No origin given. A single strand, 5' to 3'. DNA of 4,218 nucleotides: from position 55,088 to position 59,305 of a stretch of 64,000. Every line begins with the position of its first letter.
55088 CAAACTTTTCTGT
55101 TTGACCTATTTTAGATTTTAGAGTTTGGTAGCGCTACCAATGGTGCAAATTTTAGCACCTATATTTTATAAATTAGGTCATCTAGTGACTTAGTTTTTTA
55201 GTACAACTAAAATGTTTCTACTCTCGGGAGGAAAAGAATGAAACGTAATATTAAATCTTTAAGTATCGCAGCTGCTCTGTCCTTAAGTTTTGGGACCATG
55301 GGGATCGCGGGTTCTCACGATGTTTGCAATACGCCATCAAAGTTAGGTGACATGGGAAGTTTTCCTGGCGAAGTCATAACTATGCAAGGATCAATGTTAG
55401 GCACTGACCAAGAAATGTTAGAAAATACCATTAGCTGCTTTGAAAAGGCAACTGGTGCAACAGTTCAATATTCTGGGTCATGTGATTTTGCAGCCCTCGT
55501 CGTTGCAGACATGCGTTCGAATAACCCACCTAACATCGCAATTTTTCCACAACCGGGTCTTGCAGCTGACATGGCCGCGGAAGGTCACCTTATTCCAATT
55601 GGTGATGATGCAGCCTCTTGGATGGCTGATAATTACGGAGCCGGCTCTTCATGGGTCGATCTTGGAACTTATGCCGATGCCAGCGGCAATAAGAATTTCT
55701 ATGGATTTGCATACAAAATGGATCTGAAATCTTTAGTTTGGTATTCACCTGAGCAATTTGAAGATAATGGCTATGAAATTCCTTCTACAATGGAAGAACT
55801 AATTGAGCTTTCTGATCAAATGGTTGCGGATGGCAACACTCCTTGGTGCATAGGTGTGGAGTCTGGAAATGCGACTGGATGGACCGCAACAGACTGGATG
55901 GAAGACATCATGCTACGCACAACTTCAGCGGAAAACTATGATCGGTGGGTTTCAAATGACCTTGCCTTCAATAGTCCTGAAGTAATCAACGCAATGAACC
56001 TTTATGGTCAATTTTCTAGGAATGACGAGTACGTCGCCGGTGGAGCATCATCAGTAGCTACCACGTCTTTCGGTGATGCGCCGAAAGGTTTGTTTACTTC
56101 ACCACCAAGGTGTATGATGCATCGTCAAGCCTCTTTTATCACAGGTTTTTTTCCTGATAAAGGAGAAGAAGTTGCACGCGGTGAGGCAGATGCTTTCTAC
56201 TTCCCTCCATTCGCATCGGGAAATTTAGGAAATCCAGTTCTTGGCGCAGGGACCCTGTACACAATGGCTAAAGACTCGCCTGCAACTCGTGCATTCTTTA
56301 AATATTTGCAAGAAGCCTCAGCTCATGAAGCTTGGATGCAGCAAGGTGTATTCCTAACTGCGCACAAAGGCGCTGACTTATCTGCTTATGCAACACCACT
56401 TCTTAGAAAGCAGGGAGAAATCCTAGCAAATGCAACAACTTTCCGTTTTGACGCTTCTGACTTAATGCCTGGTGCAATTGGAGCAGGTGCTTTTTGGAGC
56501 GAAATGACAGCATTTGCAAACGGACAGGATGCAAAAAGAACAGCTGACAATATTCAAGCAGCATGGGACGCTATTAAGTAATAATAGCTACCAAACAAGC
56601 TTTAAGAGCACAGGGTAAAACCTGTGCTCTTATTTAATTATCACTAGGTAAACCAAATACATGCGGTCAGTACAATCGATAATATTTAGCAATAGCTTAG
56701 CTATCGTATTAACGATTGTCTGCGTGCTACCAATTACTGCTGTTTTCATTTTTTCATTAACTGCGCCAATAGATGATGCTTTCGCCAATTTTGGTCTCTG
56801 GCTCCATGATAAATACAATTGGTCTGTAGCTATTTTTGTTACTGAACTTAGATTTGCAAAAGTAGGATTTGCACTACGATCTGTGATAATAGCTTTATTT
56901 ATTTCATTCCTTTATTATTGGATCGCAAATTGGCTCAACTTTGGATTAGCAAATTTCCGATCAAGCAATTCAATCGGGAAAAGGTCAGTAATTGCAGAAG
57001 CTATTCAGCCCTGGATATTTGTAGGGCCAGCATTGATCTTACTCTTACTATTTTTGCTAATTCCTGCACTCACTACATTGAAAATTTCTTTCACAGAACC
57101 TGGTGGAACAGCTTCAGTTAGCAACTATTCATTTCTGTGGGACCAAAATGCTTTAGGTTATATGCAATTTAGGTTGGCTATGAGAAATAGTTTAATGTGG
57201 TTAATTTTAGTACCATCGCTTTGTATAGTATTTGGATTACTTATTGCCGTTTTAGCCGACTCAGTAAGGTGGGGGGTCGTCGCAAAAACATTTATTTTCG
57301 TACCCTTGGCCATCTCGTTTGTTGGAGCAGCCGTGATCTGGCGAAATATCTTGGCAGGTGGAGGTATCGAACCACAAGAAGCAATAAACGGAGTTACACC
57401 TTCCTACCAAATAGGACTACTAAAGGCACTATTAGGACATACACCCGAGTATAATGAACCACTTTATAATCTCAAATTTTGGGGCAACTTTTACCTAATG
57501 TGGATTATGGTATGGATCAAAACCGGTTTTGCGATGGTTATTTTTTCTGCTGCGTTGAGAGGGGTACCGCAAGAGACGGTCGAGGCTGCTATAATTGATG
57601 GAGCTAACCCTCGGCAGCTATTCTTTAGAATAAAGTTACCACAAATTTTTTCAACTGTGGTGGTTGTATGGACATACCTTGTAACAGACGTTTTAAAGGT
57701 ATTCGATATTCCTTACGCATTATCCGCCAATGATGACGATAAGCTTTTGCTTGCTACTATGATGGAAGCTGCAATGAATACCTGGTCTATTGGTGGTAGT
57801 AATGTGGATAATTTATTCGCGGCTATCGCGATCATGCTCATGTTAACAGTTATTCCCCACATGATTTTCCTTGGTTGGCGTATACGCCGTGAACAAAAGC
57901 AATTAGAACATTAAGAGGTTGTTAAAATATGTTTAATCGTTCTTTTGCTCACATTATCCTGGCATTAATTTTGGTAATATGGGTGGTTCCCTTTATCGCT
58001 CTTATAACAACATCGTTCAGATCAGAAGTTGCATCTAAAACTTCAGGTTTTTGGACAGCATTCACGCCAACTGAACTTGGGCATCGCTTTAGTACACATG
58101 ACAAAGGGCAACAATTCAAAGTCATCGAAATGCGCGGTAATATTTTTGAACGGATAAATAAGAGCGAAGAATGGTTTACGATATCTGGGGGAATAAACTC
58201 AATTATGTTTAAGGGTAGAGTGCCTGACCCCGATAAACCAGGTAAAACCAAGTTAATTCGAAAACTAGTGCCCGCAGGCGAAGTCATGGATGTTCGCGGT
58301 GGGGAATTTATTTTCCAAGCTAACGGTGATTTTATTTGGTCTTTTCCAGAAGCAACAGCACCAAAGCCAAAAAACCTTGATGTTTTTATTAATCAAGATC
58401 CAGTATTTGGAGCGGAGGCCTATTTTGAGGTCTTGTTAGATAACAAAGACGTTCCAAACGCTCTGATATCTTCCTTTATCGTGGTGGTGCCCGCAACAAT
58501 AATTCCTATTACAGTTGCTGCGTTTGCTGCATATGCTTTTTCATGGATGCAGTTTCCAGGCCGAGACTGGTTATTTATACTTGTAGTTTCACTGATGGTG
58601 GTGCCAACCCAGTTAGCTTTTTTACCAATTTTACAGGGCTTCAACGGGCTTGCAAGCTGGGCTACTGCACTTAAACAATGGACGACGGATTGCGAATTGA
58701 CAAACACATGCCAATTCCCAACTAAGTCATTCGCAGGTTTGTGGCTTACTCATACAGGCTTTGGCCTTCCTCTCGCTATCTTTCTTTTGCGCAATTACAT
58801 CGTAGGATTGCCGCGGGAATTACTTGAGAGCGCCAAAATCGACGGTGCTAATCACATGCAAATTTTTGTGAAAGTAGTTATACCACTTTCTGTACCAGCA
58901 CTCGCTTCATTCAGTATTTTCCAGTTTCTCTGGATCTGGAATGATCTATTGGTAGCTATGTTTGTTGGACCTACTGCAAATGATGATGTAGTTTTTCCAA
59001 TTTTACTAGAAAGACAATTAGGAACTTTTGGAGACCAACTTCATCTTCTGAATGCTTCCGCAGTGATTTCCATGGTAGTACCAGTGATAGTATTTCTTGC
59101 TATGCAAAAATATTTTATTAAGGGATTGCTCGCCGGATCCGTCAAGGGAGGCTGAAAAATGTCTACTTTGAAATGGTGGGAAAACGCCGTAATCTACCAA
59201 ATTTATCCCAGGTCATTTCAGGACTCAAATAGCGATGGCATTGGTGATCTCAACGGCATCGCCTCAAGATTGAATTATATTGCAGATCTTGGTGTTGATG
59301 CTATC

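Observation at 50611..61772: Candidate sulfosugar oxidative-desulfonation locus joined to an agl-type alpha-glucoside importer, with no GH31 sulfoquinovosidase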

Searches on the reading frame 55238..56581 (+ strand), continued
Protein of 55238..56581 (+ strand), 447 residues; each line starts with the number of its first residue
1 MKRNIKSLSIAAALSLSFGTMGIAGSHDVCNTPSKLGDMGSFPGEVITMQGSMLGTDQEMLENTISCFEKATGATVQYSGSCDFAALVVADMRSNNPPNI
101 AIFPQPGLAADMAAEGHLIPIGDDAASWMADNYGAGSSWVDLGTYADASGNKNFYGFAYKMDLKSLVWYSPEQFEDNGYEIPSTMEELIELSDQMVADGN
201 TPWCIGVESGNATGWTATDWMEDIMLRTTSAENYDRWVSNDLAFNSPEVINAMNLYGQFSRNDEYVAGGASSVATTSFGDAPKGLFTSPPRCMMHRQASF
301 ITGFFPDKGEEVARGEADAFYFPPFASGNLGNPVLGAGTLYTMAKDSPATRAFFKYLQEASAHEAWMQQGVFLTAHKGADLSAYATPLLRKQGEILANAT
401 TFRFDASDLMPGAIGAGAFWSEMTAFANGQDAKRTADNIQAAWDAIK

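Call 62: search_solved_structures(query=window:55238-56581:+, max_evalue=10)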
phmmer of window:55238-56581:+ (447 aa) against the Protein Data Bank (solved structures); distinct sequences matched with E-value up to 10: 17.
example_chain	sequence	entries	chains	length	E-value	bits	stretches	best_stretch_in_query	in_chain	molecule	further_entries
3zkk_A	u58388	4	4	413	3.4e-06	29.2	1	51-368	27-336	XOS BINDING PROTEIN | PUTATIVE SUGAR TRANSPORTER SOLUTE-BINDING PROTEIN | SUGAR TRANSPORTER SOLUTE-BINDING PROTEIN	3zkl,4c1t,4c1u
3oo7_A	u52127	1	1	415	1.1e-05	27.5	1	143-367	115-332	ABC transporter binding protein AcbH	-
3oo8_A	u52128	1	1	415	1.2e-05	27.5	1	143-367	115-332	ABC transporter binding protein AcbH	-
3oo9_A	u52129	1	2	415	1.3e-05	27.4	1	143-367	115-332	ABC transporter binding protein AcbH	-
3ooa_A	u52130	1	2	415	1.4e-05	27.2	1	143-367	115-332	ABC transporter binding protein AcbH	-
3oo6_A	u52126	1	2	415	1.6e-05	27.1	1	143-367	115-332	ABC transporter binding protein AcbH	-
5xpj_A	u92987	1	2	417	0.0031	19.5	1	85-234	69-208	Binding protein component of ABC sugar transporter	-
5dvf_A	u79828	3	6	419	0.0032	19.4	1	85-234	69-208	Binding protein component of ABC sugar transporter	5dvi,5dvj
2hq0_A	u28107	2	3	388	0.0055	18.7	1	151-222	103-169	Sugar ABC transporter, sugar-binding protein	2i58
7ehp_A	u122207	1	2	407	0.0057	18.6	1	155-391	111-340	chitin oligosaccahride binding protein NagB1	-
2heu_A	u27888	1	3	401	0.0059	18.6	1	151-222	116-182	Sugar ABC transporter, sugar-binding protein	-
2hfb_A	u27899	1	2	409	0.006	18.5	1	151-222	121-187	Sugar ABC transporter, sugar-binding protein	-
6pql_A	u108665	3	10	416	0.0062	18.5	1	151-222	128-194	ABC transporter sugar-binding protein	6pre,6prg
4g68_B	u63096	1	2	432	0.023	16.6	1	143-335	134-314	ABC transporter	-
4g68_A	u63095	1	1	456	0.026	16.5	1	143-335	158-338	ABC transporter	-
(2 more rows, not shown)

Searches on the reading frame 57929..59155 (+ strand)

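Call 4: search_protein_families(library=pfam, proteins=[window:57929-59155:+])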
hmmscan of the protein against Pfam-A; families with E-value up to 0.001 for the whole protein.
window:57929-59155:+ (408 aa): 1 family
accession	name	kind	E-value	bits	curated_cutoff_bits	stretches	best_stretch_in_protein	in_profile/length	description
PF00528.27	BPD_transp_1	-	2e-13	51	26.4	1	195-398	3-180/184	Binding-protein-dependent transport system inner membrane component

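Call 5: search_protein_families(library=ncbifam, proteins=[window:57929-59155:+])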
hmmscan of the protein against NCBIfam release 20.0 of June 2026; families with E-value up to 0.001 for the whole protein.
window:57929-59155:+ (408 aa): 17 families
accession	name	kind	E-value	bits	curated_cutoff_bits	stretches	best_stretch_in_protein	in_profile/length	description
NF040932.1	ABC_arch_GlcU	equivalog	4e-34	118.5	340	1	173-402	56-266/272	glucose ABC transporter permease GlcU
NF008210.0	PRK10973.1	equivalog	6.7e-23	81.8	297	2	267-401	144-277/281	sn-glycerol-3-phosphate ABC transporter permease UgpE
NF008231.0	PRK10998.1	equivalog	1.4e-17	64.2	261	1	179-407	85-296/296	maltose ABC transporter permease MalG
NF007047.0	PRK09500.1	equivalog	3.1e-14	53.2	326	1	267-389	127-245/257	spermidine/putrescine ABC transporter permease PotC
NF011624.0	PRK15050.1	equivalog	1.2e-10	41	247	1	161-391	58-281/297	2-aminoethylphosphonate ABC transporter permease subunit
TIGR01581.1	Mo_ABC_porter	hypoth_equivalog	4.3e-10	39.5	210.3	1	165-333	9-168/225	ABC transporter permease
NF006951.0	PRK09433.1-2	equivalog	2.2e-06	26.5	788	1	182-320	59-191/535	thiamine/thiamine pyrophosphate ABC transporter permease ThiP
TIGR03226.1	PhnU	equivalog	4.2e-06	26.4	283.45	1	163-382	78-290/311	2-aminoethylphosphonate ABC transporter permease subunit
TIGR02141.1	modB_ABC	equivalog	2.3e-05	24.1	182.6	1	182-389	3-199/208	molybdate ABC transporter permease subunit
NF006939.0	PRK09421.1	equivalog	3.7e-05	23.2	262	1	177-333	10-158/230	molybdate ABC transporter permease subunit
NF007044.0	PRK09497.1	equivalog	4e-05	23.2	348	1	160-348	48-230/285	spermidine/putrescine ABC transporter permease PotB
NF006953.0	PRK09433.1-4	equivalog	0.0003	19.8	970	1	182-320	59-191/536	thiamine/thiamine pyrophosphate ABC transporter permease ThiP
NF008208.0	PRK10971.1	equivalog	0.00036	20.1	415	0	163-364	45-237/277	sulfate/thiosulfate ABC transporter permease CysT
TIGR03262.1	PhnU2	equivalog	0.00054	18.7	593.25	1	153-351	30-216/546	putative 2-aminoethylphosphonate ABC transporter permease subunit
TIGR02139.1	permease_CysT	equivalog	0.00062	19.4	246.1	1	161-390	35-250/265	sulfate ABC transporter permease subunit CysT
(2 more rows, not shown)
